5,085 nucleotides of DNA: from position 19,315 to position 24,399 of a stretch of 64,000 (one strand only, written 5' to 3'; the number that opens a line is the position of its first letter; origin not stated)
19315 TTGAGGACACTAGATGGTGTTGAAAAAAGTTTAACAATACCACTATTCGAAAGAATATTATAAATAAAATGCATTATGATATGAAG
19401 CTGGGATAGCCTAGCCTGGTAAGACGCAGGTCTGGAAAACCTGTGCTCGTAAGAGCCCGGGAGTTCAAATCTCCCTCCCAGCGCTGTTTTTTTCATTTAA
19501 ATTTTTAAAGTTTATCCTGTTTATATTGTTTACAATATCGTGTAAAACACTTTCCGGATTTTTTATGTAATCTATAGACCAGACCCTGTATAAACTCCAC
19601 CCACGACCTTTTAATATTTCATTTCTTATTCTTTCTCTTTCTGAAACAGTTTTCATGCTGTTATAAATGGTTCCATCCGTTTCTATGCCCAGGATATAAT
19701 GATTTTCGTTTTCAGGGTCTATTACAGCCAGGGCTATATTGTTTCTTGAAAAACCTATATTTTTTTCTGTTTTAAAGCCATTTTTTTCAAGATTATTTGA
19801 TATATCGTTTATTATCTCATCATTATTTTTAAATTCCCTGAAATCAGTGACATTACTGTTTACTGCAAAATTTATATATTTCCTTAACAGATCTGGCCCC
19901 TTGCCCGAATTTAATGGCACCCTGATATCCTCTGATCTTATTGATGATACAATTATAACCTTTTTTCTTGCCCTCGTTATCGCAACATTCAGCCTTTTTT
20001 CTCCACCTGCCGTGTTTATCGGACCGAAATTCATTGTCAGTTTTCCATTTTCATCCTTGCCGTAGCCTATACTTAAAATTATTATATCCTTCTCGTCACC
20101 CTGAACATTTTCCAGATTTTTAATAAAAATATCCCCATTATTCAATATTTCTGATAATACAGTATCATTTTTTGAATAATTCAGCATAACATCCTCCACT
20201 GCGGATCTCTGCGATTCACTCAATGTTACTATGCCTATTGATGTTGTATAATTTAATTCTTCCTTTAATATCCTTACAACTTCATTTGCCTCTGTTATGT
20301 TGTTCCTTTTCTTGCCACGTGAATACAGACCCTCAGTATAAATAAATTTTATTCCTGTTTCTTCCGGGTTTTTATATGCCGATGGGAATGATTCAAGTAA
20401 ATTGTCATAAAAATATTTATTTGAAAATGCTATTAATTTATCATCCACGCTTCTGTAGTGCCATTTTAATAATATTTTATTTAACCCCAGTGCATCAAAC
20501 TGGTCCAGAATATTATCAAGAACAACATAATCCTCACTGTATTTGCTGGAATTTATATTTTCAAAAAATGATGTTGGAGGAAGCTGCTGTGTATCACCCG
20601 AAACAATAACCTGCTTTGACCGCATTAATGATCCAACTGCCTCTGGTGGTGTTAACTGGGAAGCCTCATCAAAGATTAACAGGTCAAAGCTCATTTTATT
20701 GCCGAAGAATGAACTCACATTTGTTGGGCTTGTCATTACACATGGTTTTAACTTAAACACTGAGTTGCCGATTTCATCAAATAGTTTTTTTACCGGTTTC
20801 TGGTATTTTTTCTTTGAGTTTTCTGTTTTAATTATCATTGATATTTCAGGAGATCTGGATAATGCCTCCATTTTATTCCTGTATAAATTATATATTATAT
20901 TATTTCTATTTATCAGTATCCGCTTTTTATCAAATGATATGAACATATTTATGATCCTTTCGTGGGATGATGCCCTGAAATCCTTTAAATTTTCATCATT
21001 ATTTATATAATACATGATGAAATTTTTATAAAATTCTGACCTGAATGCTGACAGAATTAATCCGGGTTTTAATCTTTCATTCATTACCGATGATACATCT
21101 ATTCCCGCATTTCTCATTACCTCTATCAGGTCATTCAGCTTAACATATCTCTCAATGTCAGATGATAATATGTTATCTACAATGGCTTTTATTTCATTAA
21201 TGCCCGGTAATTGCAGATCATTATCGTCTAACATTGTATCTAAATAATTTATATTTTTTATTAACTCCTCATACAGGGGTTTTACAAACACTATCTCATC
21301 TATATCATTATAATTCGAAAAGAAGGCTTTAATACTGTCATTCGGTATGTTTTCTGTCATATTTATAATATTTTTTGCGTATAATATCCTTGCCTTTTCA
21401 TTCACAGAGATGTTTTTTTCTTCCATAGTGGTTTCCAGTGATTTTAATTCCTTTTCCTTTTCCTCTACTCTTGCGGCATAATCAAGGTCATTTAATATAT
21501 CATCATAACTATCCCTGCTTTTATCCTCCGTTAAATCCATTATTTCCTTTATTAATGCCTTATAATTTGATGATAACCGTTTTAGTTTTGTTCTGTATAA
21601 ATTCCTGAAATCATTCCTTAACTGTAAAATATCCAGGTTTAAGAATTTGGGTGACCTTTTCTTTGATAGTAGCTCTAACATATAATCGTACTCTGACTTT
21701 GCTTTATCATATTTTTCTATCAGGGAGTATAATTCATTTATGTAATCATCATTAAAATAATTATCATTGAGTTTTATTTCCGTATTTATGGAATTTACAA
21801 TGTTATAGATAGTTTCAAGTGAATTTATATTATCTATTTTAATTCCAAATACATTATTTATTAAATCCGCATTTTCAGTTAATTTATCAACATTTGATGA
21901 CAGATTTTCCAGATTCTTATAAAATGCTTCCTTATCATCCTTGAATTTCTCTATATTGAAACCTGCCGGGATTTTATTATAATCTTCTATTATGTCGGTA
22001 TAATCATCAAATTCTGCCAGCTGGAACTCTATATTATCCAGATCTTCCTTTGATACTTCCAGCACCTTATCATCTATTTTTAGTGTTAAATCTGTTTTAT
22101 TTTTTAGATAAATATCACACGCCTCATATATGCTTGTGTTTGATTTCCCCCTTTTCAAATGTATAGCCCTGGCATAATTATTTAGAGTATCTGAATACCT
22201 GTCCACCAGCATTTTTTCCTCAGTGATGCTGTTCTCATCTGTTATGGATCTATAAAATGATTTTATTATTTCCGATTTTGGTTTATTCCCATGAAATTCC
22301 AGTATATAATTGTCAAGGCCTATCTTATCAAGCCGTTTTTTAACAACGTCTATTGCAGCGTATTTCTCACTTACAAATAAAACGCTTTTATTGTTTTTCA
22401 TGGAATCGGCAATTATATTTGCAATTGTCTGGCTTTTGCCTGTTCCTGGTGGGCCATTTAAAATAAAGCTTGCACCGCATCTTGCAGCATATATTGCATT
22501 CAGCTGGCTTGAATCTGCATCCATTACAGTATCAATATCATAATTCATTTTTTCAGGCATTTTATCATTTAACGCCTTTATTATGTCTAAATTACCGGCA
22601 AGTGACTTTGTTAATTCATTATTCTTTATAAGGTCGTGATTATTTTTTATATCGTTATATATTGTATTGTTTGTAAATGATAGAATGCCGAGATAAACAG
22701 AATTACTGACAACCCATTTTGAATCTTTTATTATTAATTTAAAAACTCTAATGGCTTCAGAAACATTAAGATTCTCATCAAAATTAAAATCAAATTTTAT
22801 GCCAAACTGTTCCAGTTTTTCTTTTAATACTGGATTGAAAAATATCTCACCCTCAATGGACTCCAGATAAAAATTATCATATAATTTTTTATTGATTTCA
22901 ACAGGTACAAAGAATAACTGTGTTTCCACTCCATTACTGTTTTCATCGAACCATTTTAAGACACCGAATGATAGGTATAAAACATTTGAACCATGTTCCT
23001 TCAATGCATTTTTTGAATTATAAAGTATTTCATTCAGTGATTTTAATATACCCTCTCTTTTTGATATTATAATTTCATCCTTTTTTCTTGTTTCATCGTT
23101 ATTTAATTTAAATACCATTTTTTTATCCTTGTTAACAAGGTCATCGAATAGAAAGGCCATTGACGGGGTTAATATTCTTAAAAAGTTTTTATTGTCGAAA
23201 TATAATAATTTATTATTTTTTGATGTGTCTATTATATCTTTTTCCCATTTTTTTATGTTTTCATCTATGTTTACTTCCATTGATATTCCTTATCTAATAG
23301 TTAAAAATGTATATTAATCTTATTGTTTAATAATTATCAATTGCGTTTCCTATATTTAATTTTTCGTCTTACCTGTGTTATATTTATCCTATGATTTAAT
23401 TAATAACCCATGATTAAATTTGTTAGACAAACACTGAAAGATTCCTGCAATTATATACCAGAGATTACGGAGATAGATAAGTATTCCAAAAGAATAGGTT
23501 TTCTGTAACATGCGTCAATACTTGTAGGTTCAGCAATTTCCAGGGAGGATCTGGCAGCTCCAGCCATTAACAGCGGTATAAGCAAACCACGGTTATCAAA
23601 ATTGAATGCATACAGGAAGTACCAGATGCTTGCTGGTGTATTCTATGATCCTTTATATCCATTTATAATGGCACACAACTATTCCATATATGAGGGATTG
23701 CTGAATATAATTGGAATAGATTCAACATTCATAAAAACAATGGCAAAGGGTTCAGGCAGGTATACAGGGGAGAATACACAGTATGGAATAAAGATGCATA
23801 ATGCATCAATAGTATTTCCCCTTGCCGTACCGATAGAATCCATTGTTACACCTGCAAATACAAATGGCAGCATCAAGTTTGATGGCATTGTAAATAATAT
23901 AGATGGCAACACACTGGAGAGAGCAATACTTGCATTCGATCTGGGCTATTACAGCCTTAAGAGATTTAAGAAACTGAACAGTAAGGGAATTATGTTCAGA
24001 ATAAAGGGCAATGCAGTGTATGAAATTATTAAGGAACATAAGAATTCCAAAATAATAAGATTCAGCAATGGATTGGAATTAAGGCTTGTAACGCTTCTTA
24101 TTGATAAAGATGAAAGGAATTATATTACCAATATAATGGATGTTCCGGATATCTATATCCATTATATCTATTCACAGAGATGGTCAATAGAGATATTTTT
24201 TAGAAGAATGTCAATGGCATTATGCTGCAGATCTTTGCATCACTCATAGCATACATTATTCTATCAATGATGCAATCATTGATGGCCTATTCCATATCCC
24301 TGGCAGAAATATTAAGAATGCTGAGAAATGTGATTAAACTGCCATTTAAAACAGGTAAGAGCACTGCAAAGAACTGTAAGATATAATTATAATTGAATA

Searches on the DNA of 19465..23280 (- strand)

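Call 68: search_rna_families(sources=[L003, L004, L174], threshold=gathering)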
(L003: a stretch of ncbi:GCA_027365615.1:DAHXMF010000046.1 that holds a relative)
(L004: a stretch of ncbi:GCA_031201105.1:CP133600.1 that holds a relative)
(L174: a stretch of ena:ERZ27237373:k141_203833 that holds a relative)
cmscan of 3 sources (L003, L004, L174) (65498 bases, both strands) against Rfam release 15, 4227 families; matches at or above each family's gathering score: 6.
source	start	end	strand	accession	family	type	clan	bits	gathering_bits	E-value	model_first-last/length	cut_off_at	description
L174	8576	8675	+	RF00059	TPP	Cis-reg; riboswitch;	-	64.5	54.3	2.3e-10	1-105/105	no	TPP riboswitch aptamer (THI element)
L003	8579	8678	+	RF00059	TPP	Cis-reg; riboswitch;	-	59.4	54.3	4.2e-09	1-105/105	no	TPP riboswitch aptamer (THI element)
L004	13807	13890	-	RF00005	tRNA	Gene; tRNA;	CL00001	51.7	29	3.5e-08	1-71/71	no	tRNA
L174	13798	13881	-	RF00005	tRNA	Gene; tRNA;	CL00001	51.7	29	3.5e-08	1-71/71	no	tRNA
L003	15912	15995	-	RF00005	tRNA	Gene; tRNA;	CL00001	50.6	29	7.2e-08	1-71/71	no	tRNA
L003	13798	13881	-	RF00005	tRNA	Gene; tRNA;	CL00001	46.4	29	1e-06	1-71/71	no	tRNA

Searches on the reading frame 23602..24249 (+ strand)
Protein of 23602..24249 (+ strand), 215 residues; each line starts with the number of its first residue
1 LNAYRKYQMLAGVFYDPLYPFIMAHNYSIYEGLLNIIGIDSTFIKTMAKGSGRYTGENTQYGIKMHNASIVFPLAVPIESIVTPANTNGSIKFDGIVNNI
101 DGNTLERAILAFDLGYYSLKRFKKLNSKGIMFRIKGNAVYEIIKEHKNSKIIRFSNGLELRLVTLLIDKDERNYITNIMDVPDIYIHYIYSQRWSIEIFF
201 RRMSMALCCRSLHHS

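Call 4: search_protein_families(library=pfam, proteins=[window:23602-24249:+], max_evalue=0.01)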
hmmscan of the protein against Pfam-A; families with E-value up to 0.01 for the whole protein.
window:23602-24249:+ (215 aa): 1 family
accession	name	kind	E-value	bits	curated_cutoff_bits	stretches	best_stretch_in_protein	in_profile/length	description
PF01609.27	DDE_Tnp_1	-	7.7e-16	58.9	23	1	36-211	6-178/200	Transposase DDE domain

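Call 5: search_protein_families(library=padloc, proteins=[window:23602-24249:+], max_evalue=0.01)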
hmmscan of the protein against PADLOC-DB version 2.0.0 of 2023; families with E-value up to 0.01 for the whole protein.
window:23602-24249:+ (215 aa): 0 families

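Call 51: search_protein_families(library=ncbifam, proteins=[window:23602-24249:+], max_evalue=0.001)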
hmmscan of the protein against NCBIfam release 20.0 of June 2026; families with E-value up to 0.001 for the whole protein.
window:23602-24249:+ (215 aa): 2 families
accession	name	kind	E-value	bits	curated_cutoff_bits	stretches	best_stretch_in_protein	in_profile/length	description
NF033592.1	transpos_IS4_1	equivalog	3.5e-24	85.5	115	1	6-212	77-306/332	IS4 family transposase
NF033580.1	transpos_IS5_3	equivalog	0.00031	20.4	110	0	39-133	94-197/258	IS5 family transposase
